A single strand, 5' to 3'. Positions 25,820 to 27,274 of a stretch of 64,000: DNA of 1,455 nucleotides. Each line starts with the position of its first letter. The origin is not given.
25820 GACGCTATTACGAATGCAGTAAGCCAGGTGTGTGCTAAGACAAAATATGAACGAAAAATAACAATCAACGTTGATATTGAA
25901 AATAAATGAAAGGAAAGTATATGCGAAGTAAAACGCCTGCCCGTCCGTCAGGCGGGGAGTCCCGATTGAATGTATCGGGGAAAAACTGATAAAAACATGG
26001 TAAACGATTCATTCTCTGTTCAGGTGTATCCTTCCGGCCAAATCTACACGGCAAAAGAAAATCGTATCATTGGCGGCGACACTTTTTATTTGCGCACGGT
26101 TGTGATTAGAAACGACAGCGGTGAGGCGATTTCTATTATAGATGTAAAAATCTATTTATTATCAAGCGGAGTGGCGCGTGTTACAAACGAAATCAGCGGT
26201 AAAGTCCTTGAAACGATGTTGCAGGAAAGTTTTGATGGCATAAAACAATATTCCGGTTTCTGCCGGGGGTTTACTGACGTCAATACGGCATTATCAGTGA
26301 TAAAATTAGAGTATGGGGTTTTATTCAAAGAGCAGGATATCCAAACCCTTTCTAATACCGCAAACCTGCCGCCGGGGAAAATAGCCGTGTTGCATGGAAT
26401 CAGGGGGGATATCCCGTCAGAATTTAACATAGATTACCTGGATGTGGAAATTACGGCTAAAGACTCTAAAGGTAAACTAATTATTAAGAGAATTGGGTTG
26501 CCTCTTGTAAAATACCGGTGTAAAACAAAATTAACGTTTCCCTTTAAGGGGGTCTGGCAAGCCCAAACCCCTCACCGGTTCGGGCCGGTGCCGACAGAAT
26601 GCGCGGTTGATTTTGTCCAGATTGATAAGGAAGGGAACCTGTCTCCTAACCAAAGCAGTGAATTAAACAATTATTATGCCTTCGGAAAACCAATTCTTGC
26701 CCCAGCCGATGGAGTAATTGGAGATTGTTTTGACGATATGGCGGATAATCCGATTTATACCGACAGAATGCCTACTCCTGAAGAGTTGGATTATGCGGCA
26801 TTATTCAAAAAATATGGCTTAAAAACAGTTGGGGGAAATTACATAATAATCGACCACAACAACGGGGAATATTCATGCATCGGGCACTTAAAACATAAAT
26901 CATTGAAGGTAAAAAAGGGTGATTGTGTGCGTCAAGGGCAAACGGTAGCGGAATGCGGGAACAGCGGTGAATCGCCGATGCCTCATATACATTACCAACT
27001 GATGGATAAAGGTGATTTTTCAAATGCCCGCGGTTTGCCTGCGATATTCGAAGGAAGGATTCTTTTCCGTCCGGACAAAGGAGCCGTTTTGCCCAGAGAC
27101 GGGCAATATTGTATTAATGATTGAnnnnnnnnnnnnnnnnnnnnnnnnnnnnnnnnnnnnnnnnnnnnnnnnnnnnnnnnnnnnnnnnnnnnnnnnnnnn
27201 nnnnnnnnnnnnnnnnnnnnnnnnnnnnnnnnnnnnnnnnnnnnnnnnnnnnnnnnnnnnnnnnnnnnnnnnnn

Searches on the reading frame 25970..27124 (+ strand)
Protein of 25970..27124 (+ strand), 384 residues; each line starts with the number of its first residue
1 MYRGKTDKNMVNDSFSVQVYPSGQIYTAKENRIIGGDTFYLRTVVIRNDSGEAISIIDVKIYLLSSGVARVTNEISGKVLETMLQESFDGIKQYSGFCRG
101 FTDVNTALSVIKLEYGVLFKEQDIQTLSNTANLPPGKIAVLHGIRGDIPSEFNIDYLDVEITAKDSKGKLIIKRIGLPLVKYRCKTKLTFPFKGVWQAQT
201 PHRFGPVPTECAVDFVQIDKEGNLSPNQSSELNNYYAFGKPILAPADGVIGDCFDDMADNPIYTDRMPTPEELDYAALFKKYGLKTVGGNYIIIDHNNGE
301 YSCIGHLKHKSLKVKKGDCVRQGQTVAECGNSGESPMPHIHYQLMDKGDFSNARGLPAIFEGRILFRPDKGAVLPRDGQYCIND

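Call 30: search_protein_families(library=pfam, proteins=[window:25970-27124:+], max_evalue=0.01)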
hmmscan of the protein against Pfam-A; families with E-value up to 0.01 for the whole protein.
window:25970-27124:+ (384 aa): 1 family
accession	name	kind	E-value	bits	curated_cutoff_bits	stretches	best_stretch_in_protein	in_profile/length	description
PF01551.29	Peptidase_M23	-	1.7e-15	57.5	28.7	1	286-350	32-93/96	Peptidase family M23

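Call 49: search_protein_families(library=phrogs, proteins=[window:25970-27124:+], max_evalue=0.01)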
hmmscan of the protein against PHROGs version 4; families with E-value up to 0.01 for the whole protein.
window:25970-27124:+ (384 aa): 19 families
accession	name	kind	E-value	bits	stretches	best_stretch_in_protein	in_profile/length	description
phrog_7767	-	other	1.1e-13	52.4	1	279-352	44-114/194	metallo-endopeptidase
phrog_6700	-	lysis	7.3e-12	44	1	239-352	2636-2719/2898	endolysin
phrog_1067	-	head and packaging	6.2e-10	39.2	1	282-351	784-851/991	minor head protein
phrog_16615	-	other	3.5e-08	33.7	1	279-347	441-507/529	peptidase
phrog_28672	-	other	2.3e-06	27.5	1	289-344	320-373/397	metallo-endopeptidase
phrog_14988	-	other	2.8e-06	28.2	1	288-355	69-137/272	peptidase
phrog_3578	-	lysis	8.4e-06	26.4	1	306-343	298-335/405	endolysin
phrog_4070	-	tail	9.3e-06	25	1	299-346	664-711/989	tail length tape measure protein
phrog_10030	-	tail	1.2e-05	23.8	1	289-349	1953-2010/2105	tail length tape measure protein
phrog_13392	-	lysis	3.2e-05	24.6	1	285-345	85-148/308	endolysin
phrog_9205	-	unknown function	3.2e-05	22.8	1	288-351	586-646/1144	-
phrog_37190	-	other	5.9e-05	23.6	1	283-352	166-233/244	peptidase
phrog_28394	-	unknown function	0.00012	22.3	1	280-345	227-288/303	-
phrog_880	-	lysis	0.00015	22.3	1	289-346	60-121/435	endolysin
phrog_23188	-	tail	0.00022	18.8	1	288-345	3194-3250/5002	tail length tape measure protein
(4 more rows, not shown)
